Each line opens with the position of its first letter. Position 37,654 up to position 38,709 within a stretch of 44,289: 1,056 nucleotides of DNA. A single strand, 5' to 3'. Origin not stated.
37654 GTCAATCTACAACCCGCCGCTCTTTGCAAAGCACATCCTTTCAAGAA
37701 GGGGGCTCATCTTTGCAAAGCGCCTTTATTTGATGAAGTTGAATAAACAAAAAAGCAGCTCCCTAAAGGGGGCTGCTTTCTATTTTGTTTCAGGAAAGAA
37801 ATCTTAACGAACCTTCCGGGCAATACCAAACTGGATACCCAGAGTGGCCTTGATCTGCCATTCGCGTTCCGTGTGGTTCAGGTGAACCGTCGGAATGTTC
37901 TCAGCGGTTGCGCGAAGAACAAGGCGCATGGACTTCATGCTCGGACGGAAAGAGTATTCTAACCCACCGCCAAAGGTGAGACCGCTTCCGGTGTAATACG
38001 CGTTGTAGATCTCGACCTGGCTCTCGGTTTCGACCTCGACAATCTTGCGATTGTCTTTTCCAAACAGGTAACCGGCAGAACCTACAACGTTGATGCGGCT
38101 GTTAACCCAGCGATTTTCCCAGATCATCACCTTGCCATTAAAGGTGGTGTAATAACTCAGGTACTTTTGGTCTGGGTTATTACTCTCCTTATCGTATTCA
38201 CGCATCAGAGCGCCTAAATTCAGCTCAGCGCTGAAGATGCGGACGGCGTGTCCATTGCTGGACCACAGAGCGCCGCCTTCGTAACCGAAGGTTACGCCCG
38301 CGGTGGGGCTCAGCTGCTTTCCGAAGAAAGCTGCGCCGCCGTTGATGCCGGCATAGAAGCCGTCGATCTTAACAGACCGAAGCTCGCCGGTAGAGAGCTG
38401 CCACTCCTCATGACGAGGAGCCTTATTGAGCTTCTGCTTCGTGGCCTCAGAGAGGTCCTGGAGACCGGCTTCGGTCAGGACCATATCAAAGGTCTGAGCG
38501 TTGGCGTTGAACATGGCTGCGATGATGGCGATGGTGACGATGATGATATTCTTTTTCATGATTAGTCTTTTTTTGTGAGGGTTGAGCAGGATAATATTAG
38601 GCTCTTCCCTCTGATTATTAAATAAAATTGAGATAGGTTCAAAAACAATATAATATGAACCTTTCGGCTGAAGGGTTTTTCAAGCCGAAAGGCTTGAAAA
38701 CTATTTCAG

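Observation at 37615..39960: GC-rich, codon-discordant insert of about 2.3 kb between pnp and mlaC with no mobility genes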

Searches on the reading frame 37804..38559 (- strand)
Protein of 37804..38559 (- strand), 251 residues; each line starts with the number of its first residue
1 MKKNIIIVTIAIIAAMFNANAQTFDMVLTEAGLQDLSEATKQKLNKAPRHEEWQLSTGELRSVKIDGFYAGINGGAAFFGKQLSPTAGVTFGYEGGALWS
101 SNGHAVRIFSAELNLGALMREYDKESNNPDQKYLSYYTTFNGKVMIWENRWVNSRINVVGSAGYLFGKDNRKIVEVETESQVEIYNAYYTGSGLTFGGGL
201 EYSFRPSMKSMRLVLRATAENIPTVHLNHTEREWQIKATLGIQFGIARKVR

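Call 4: search_protein_families(library=pfam, proteins=[window:37804-38559:-], max_evalue=1)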
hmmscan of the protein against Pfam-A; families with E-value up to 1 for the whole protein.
window:37804-38559:- (251 aa): 1 family
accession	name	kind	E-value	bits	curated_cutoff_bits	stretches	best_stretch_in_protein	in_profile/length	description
PF21012.3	DUF6850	-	0.00015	21.5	27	1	110-244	327-464/464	Family of unknown function (DUF6850)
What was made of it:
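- On Pfam DUF6850 (PF21012): Only profile positions 327-464 are matched (call 4).
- The barrel gives a weak partial hit to DUF6850 (call 4).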

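Call 6: find_homologous_proteins(query=window:37804-38559:-)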
Query window:37804-38559:- (251 aa): 2 proteins with E <= 0.001 among 419 candidates.
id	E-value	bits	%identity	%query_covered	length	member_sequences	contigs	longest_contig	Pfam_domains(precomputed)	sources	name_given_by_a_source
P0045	1.3e-163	560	100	100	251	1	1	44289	-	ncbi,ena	-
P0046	5.8e-131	453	81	100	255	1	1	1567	-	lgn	-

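Call 8: find_encoding_contigs(protein=P0046, flank=10000, max_places=6)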
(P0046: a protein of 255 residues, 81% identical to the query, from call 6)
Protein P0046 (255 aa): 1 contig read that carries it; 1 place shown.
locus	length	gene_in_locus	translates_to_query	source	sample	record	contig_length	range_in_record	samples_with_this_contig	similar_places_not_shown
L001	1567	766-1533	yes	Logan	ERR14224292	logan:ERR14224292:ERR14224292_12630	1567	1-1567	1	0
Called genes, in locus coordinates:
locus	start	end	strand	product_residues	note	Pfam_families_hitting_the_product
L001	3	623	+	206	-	?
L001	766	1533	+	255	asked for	-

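Call 24: find_homologous_proteins(query=A1, max_evalue=0.01)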
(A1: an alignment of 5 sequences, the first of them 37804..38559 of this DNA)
Query A1 (5 sequences) (251 aa, profile of the alignment): 102 proteins with E <= 0.01 among 8000 candidates.
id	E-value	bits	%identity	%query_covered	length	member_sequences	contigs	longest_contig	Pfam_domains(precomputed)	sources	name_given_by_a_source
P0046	1.9e-132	458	81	100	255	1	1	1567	-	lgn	-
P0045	2.1e-128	445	100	100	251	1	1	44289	-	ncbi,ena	-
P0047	2.7e-111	389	46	100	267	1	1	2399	-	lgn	-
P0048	3.8e-100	353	27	100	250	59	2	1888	-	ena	-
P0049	1.7e-98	347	26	100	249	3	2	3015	-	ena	-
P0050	1.8e-79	285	31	92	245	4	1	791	-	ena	-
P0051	1.5e-78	282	32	99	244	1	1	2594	-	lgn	-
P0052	1.5e-78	282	31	99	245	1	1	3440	-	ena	-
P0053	3.3e-78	281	30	92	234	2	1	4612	-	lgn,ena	-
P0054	5.3e-78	280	33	99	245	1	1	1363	PF13505.13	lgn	-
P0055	5.5e-78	280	30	92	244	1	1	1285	PF13505.13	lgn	-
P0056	7.4e-78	280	29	99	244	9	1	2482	-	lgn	-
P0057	8.1e-78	279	29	98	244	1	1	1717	-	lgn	-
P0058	9.6e-78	279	31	99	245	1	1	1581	-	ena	-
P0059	1.3e-77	279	31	98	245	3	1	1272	-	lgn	-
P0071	4.5e-76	274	28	98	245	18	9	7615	PF13505.13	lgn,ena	-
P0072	4.8e-76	274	30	94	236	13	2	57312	-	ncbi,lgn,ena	-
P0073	5.3e-76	274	30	99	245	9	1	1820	PF13505.13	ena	-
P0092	1.4e-73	266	31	98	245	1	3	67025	PF13505.13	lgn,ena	-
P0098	1.6e-72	262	30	99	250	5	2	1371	PF13505.13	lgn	-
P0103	1.0e-71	259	30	89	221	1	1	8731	PF13505.13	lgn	-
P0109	4.3e-59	218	32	99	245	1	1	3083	PF13505.13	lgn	-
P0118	7.7e-54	201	29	90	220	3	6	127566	-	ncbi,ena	-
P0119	1.5e-53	200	31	99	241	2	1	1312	PF13505.13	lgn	-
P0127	1.0e-43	168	26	87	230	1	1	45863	-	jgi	-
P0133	1.0e-37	148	28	99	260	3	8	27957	PF13505.13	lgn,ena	-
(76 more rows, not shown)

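Call 29: find_encoding_contigs(protein=P0118, flank=10000, max_places=2)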
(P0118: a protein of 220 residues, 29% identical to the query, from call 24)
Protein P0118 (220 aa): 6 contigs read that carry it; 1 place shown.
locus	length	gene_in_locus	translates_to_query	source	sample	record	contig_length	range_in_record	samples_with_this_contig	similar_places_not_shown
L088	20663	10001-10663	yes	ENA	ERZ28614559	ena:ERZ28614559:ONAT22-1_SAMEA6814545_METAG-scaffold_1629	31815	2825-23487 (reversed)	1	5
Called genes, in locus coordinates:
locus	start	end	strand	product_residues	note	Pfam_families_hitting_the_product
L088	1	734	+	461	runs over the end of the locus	PF01406:tRNA-synt_1e, PF09334:tRNA-synt_1g (faint), PF00133:tRNA-synt_1 (weak), PF09190:DALR_2, PF23493:CysS_C (weak)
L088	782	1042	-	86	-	-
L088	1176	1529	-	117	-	-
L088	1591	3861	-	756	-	PF13491:FtsK_4TM, PF17854:FtsK_alpha, PF01580:FtsK_SpoIIIE, PF09397:FtsK_gamma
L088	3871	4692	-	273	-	PF00535:Glycos_transf_2, PF10111:Glyco_tranf_2_2 (faint)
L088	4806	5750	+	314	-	PF00698:Acyl_transf_1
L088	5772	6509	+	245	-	PF00106:adh_short, PF08659:KR, PF13460:NAD_binding_10 (weak), PF13561:adh_short_C2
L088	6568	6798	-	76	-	PF13560:HTH_31 (weak)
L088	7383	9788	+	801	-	-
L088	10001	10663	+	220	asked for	-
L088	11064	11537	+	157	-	PF02381:MraZ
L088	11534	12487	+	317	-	PF01795:Methyltransf_5, PF13847:Methyltransf_31 (faint)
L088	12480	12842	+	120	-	-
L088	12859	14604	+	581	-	PF03717:PBP_dimer, PF00905:Transpeptidase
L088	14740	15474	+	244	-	-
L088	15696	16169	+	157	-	PF00691:OmpA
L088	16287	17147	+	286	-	PF13174:TPR_6 (faint), PF07719:TPR_2 (faint), PF13525:YfiO (weak), PF13432:TPR_16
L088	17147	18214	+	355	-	PF01171:ATP_bind_3, PF06508:QueC (weak)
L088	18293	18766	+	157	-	-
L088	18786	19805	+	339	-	-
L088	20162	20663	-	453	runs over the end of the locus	PF05697:Trigger_N, PF00254:FKBP_C, PF05698:Trigger_C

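Call 30: find_encoding_contigs(protein=P0072, flank=10000, max_places=2)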
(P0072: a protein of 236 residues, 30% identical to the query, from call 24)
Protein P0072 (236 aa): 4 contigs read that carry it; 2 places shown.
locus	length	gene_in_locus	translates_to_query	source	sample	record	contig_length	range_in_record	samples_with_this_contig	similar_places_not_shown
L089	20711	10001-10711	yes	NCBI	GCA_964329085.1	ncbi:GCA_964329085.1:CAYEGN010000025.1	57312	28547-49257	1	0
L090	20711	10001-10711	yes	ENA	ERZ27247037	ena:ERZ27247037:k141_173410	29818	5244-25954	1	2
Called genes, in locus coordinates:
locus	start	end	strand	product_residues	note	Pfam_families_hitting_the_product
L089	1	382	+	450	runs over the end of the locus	PF08521:2CSK_N, PF26769:HAMP_PhoQ, PF00512:HisKA, PF02518:HATPase_c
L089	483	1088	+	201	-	-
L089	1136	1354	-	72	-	-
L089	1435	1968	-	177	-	PF13302:Acetyltransf_3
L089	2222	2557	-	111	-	-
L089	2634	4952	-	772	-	PF13491:FtsK_4TM, PF17854:FtsK_alpha, PF01580:FtsK_SpoIIIE, PF09397:FtsK_gamma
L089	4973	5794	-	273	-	PF00535:Glycos_transf_2, PF10111:Glyco_tranf_2_2 (weak)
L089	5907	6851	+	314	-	PF00698:Acyl_transf_1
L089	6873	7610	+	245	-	PF00106:adh_short, PF08659:KR, PF13561:adh_short_C2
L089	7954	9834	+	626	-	-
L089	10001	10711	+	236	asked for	-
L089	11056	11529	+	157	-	PF02381:MraZ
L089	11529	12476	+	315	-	PF01795:Methyltransf_5, PF13649:Methyltransf_25 (faint), PF13847:Methyltransf_31 (faint)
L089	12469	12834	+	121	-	-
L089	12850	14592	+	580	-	PF03717:PBP_dimer, PF00905:Transpeptidase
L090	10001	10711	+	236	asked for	-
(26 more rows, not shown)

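Call 33: predict_structure(alignment_id=A2)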
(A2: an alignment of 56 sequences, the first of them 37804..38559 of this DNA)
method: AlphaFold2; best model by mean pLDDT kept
length: 251 residues; sequences in the alignment: 56
mean_pLDDT: 77.3   pTM: 0.66
mean pLDDT of the five models: 77.3, 75.7, 75.5, 74.9, 74.3
residues with pLDDT >= 90: 84; 70-90: 79; 50-70: 74; < 50: 14
segments of 3 or more residues with pLDDT < 50: 19-24, 47-54
pLDDT, mean of each block of 10 residues (from residue 1): 67 59 56 72 56 52 73 92 93 73 64 94 77 92 87 86 87 70 69 93 79 94 77 92 81 58
secondary structure, 60 per line:
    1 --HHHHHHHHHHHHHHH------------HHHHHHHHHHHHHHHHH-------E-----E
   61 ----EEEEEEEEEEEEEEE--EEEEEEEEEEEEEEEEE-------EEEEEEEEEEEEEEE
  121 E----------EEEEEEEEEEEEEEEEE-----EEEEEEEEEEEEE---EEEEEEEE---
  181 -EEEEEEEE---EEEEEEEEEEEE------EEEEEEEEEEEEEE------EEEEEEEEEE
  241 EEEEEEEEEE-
elements in order: H3-17 H30-46 E65-79 E82-98 E106-121 E132-148 E154-166 E170-177 E182-189 E193-204 E211-224 E231-250
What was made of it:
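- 37804..38559 (-): Outer-membrane beta-barrel gene (251 aa). The protein has a signal peptide, an N-terminal helix and about 10 strands. The AF2 model has pLDDT 77 and 10 strands (call 33).
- Closest known: Small monomeric outer-membrane beta-barrels. Different: The model has about 10 strands plus an N-terminal helix, not 8 strands (call 33).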

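Call 38: fold_search(model_id=the predicted structure, library=pdb)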
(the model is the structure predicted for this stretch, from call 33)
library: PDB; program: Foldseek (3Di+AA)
matches with E <= 10: 816; with E <= 0.001: 12
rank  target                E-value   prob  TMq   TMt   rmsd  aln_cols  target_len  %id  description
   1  2n2l_MODEL_1_A        4.4e-05  1.00  0.32  0.47   8.3       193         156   14  NMR structure of yersinia pestis ail (attachment invasion locus) in decylphosphocholine micelles calculated wi (released 2015-07-22)
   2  9fzd_A                5.1e-05  1.00  0.41  0.56   7.4       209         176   13  Structure of OmpA-long in complex with nanobody Nb39 (released 2024-07-17)
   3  3qrc_A                5.4e-05  1.00  0.36  0.52   7.7       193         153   14  The crystal structure of Ail, the attachment invasion locus protein of Yersinia pestis, in complex with the heparin an (released 2011-11-23)
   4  3qrc_B                5.7e-05  1.00  0.36  0.52   7.8       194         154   14  The crystal structure of Ail, the attachment invasion locus protein of Yersinia pestis, in complex with the heparin an (released 2011-11-23)
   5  1p4t                  1.8e-04  1.00  0.45  0.70   6.9       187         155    9  Crystal structure of Neisserial surface protein A (NspA) (released 2003-07-22)
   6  3slo                  3.1e-04  0.97  0.26  0.23  20.5       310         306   11  Pre-cleavage Structure of the Autotransporter EspP - N1023D mutant (released 2011-11-16)
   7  1qjp                  3.2e-04  1.00  0.37  0.62   7.9       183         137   12  HIGH RESOLUTION STRUCTURE OF THE OUTER MEMBRANE PROTEIN A (OMPA) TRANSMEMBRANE DOMAIN (released 2000-06-30)
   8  2f1v_A                3.2e-04  1.00  0.41  0.54   6.4       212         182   11  Outer membrane protein OmpW (released 2006-01-24)
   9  3slt                  5.6e-04  0.97  0.27  0.24  20.1       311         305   11  Pre-cleavage Structure of the Autotransporter EspP - N1023S Mutant (released 2011-11-16)
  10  3dzm_C                6.2e-04  1.00  0.39  0.46   7.8       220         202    9  Crystal structure of a major outer membrane protein from Thermus thermophilus HB27 (released 2008-12-23)
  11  2mnh_MODEL_1_A        7.5e-04  1.00  0.32  0.48   9.0       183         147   12  Refined structure of outer membrane protein x in nanodisc by measuring residual dipolar couplings (released 2015-03-18)
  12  3slj                  7.9e-04  0.94  0.26  0.23  20.5       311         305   11  Pre-cleavage Structure of the Autotransporter EspP - N1023A mutant (released 2011-11-16)
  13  5o68_I                1.1e-03  0.98  0.26  0.26  13.1       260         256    8  Crystal Structure of the Pseudomonas functional amyloid secretion protein FapF - R157A mutant (released 2017-08-23)
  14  2f1t_A                1.4e-03  1.00  0.31  0.41   8.3       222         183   10  Outer membrane protein OmpW (released 2006-01-24)
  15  9nh1_A                1.4e-03  0.99  0.29  0.28  13.7       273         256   10  In situ cryo-EM structure of porin I of the Legionella Dot/Icm T4SS machine (released 2025-09-17)
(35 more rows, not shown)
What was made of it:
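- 37804..38559 (-): Foldseek finds Ail/OmpA-TM/NspA/OmpW/OmpX at E 4e-5 to 3e-4 (call 38).
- On Outer-membrane beta-barrel structural class: Foldseek finds Ail, OmpA, NspA and OmpW with probability 1.00 (call 38).
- Closest known: Small monomeric outer-membrane beta-barrels. Same: The best Foldseek matches are these proteins (E 4e-5 to 3e-4, call 38).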

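Call 42: find_encoding_contigs(protein=P0127, flank=8000, max_places=1)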
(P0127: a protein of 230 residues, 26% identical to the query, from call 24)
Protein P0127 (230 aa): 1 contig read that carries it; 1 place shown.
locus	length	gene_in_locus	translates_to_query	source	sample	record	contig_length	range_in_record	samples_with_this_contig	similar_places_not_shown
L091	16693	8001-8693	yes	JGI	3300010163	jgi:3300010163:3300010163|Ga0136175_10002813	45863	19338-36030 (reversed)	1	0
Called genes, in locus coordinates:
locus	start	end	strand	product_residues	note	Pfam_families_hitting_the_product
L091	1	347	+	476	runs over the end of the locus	PF00361:Proton_antipo_M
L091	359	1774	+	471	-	PF00361:Proton_antipo_M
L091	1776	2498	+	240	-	PF03099:BPL_LplA_LipB, PF02237:BPL_C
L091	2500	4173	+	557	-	PF00753:Lactamase_B (weak), PF12706:Lactamase_B_2, PF23023:Anti-Pycsar_Apyc1 (faint), PF22505:RNase_J_b_CASP, PF07521:RMMBL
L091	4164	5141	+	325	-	PF02016:Peptidase_S66, PF17676:Peptidase_S66C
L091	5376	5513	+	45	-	-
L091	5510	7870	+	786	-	-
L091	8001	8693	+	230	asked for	-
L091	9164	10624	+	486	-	PF12838:Fer4_7 (weak), PF25160:LdpA_Fe-S-bd (weak), PF00037:Fer4, PF12837:Fer4_6 (weak), PF12838:Fer4_7 (weak), PF13187:Fer4_9 (weak), PF25160:LdpA_Fe-S-bd, PF02906:Fe_hyd_lg_C, +6 more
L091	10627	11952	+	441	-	PF01225:Mur_ligase (weak), PF08245:Mur_ligase_M, PF02875:Mur_ligase_C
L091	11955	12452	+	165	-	PF08271:Zn_Ribbon_TF (faint), PF22811:Zn_ribbon_NrdR, PF03477:ATP-cone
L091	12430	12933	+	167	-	PF01029:NusB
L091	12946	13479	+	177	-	PF01327:Pep_deformylase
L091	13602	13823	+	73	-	PF17209:Hfq, PF21979:Hfq_1 (weak)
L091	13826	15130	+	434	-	PF13167:GTP-bdg_N, PF16360:GTP-bdg_M, PF02421:FeoB_N (weak), PF01926:MMR_HSR1, PF19275:HflX_C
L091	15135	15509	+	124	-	-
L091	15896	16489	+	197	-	-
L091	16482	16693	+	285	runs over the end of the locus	PF00535:Glycos_transf_2, PF10111:Glyco_tranf_2_2, PF13641:Glyco_tranf_2_3 (weak)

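Call 43: find_encoding_contigs(protein=P0133, flank=8000, max_places=1)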
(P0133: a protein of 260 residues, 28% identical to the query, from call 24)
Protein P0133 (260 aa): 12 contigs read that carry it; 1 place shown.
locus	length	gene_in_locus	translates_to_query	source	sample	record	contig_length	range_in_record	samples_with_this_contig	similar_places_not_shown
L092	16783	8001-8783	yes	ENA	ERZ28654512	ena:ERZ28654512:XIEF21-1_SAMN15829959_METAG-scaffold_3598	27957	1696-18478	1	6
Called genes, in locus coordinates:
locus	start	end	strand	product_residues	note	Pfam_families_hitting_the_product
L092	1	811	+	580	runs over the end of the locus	PF00664:ABC_membrane, PF00005:ABC_tran, PF02463:SMC_N (weak)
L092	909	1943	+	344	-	PF01116:F_bP_aldolase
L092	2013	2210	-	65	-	PF03884:YacG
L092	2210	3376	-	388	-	PF10150:RNase_E_G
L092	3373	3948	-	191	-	PF02545:Maf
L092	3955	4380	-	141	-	PF21157:DksA_N, PF01258:zf-dskA_traR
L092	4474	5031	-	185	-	PF05307:Bundlin (weak), PF08805:PilS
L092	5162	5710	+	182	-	PF13505:OMP_b-brl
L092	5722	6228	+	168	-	-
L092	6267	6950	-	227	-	PF06242:TrcR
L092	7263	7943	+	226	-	-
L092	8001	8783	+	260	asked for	PF13505:OMP_b-brl (weak)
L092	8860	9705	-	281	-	PF01734:Patatin, PF19890:DUF6363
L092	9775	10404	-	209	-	PF01545:Cation_efflux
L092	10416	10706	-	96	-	PF02583:Trns_repr_metal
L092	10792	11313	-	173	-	-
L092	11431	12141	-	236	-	-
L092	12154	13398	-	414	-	-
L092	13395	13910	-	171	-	-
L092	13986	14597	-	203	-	-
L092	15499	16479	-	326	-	PF01381:HTH_3, PF04545:Sigma70_r4 (faint), PF12844:HTH_19 (faint), PF13413:HTH_25 (faint), PF13443:HTH_26 (faint), PF13560:HTH_31 (weak), PF01381:HTH_3 (weak), PF13560:HTH_31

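Call 51: find_related_loci(query=A1, collection=metagenome_contigs, flank=8000)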
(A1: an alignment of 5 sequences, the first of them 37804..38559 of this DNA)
Query A1 (251 aa) in metagenome_contigs; peptide patterns used: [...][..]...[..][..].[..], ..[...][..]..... (x = any residue, [..] = any of these).
600 stretches matched a pattern (row limit reached: there are more); 3 encode a relative of the query (tblastn E <= 1e-3); 3 distinct loci.
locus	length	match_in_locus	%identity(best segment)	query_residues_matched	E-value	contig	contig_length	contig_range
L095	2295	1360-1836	36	106-248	7e-28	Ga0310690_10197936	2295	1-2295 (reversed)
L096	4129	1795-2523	26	1-248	3e-20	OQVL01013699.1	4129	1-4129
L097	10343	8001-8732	26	1-248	7e-19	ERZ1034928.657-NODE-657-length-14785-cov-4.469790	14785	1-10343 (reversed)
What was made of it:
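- Tried and rejected: It returned only 3 distant loci (call 51).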

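Call 57: search_protein_families(library=ncbifam, proteins=[window:37804-38559:-, L088:7383-9788:+, L091:5510-7870:+, L092:7263-7943:+], max_evalue=0.1)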
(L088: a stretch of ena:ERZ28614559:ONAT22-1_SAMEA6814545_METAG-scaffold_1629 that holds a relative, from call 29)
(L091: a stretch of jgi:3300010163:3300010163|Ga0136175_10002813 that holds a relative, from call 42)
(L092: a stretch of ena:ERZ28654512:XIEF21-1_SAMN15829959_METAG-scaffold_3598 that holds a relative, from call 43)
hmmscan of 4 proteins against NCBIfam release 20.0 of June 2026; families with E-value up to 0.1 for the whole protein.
window:37804-38559:- (251 aa): 0 families

L088:7383-9788:+ (801 aa): 0 families

L091:5510-7870:+ (786 aa): 0 families

L092:7263-7943:+ (226 aa): 0 families

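Call 66: search_protein_families(library=phrogs, proteins=[window:37804-38559:-], max_evalue=0.01)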
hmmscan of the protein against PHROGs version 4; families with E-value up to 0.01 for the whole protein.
window:37804-38559:- (251 aa): 0 families

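Call 81: search_protein_families(library=pfam, alignment_id=A2, max_evalue=0.01)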
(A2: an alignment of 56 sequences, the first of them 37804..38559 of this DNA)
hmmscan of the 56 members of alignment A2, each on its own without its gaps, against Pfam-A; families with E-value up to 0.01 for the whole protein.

A. member 1, window:37804-38559:- (251 aa): 1 family
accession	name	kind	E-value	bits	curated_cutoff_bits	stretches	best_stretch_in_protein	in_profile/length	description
PF21012.3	DUF6850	-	0.00015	21.5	27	1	110-244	327-464/464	Family of unknown function (DUF6850)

B. families by the number of members that match (of 56 scanned): 3 families
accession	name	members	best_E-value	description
PF13505.12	OMP_b-brl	3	4.5e-10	Outer membrane protein beta-barrel domain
PF21012.3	DUF6850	3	0.00015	Family of unknown function (DUF6850)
PF20230.4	DUF6588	1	0.0056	Family of unknown function (DUF6588)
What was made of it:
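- On Pfam OMP_b-brl (PF13505): Only 3 of 56 family members hit (call 81).
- On Slam (DUF560) surface-lipoprotein translocon systems: There is no DUF560 hit in the window's barrel or in 56 family members (calls 4, 81).
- Closest known: Small monomeric outer-membrane beta-barrels. Same: Three of 56 family members reach PF13505 (call 81).
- Closest known: Surface-lipoprotein plus dedicated barrel pairs of Proteobacteria. Different: The barrel here is 251 aa with no DUF560 hit (calls 4, 81).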

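Call 91: search_dna_similar(query=window:37804-38559:-, collection=plasmids, mode=protein, max_evalue=0.001, max_rows=5)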
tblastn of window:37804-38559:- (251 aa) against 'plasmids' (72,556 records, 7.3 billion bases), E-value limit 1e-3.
No match.

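Call 92: search_dna_similar(query=window:37804-38559:-, collection=phages, mode=protein, max_evalue=0.001, max_rows=5)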
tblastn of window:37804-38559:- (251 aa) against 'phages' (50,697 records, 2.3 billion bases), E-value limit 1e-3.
No match.
